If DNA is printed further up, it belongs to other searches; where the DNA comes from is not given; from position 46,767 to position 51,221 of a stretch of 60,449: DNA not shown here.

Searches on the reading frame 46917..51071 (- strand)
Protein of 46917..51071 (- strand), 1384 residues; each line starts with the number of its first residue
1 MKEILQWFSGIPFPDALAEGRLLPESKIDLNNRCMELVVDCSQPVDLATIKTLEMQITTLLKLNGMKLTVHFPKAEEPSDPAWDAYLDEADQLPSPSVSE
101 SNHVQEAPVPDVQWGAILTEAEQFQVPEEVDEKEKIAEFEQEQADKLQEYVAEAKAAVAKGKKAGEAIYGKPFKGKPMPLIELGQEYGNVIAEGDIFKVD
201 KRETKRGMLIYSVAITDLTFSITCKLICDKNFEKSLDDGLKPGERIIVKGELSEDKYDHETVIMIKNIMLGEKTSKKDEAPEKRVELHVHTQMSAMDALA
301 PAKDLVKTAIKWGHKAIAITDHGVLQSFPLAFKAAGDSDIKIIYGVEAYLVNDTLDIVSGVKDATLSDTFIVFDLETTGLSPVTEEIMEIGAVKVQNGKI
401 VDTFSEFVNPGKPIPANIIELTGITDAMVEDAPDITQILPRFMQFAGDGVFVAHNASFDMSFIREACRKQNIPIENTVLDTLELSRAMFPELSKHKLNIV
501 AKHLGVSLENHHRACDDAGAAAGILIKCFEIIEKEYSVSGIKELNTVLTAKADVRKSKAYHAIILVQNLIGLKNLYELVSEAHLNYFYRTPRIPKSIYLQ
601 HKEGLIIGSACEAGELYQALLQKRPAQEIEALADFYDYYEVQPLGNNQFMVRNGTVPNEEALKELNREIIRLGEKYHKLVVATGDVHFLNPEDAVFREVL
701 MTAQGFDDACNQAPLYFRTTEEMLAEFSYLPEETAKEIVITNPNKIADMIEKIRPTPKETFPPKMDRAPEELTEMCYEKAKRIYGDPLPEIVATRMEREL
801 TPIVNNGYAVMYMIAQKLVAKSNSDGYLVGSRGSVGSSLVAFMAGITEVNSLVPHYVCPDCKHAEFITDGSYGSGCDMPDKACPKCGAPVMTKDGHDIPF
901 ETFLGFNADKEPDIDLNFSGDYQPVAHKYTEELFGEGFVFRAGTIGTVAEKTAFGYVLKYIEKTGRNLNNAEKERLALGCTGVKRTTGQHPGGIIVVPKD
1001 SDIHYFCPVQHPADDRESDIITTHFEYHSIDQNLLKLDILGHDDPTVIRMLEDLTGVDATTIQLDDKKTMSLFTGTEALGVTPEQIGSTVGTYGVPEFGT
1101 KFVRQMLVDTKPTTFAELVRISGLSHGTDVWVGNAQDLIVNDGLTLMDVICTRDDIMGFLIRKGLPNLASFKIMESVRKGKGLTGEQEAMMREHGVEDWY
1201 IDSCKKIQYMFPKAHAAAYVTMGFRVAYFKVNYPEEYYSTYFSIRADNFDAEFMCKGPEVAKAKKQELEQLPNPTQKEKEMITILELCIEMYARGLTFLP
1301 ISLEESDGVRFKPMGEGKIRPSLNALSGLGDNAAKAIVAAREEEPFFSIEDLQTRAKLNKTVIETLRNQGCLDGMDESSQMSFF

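Call 12: search_protein_families(library=pfam, proteins=[window:46917-51071:-])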
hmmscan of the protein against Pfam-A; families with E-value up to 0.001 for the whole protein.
window:46917-51071:- (1384 aa): 8 families
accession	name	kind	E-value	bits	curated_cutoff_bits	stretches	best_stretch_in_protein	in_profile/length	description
PF07733.18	DNA_pol3_alpha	-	6.2e-57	193.6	23.9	2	771-963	2-153/260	Bacterial DNA polymerase III alpha NTPase domain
PF00929.31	RNase_T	-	3e-40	138.9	24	1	371-524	1-163/164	Exonuclease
PF02811.25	PHP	-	5.1e-33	115.2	26.4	1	286-636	1-148/164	PHP domain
PF17657.6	DNA_pol3_finger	-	1.7e-23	83.2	22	1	1044-1188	1-155/166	Bacterial DNA polymerase III alpha subunit finger domain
PF14579.12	HHH_6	-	3.8e-15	56.3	25.6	1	1295-1378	1-86/90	Helix-hairpin-helix motif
PF12836.13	HHH_3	-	1.2e-06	28.9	27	1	1322-1368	15-62/65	Helix-hairpin-helix motif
PF13482.12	RNase_H_2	-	9.4e-06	26.1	22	1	372-509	2-118/165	RNase_H superfamily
PF03934.19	T2SSK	-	1.8e-05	25.4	24.2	0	1326-1359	14-48/63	Type II secretion system (T2SS), protein K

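Call 78: list_cluster_members(proteins=[window:46917-51071:-, window:55166-55912:-, window:51073-52131:-, window:52132-53181:-, window:35105-36349:+])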
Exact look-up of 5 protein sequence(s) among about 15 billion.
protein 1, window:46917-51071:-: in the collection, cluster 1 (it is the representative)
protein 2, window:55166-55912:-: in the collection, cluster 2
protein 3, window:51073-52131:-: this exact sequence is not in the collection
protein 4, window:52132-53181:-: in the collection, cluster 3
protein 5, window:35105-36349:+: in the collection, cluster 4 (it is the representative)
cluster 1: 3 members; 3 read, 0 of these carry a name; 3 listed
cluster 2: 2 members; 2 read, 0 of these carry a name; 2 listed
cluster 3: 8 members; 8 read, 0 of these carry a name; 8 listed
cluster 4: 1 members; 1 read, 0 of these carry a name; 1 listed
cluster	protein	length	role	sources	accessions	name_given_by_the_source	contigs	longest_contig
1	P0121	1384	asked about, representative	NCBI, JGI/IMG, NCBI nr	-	-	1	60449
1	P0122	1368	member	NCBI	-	-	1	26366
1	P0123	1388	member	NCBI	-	-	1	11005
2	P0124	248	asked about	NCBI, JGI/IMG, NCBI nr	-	-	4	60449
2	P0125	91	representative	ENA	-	-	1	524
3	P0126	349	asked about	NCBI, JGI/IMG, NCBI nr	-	-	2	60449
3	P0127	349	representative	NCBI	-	-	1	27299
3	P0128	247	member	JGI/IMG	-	-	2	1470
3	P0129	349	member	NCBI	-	-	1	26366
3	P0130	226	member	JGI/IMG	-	-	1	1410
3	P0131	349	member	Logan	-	-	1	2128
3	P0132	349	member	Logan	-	-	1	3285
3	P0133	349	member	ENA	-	-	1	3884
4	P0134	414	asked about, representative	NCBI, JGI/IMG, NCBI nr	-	-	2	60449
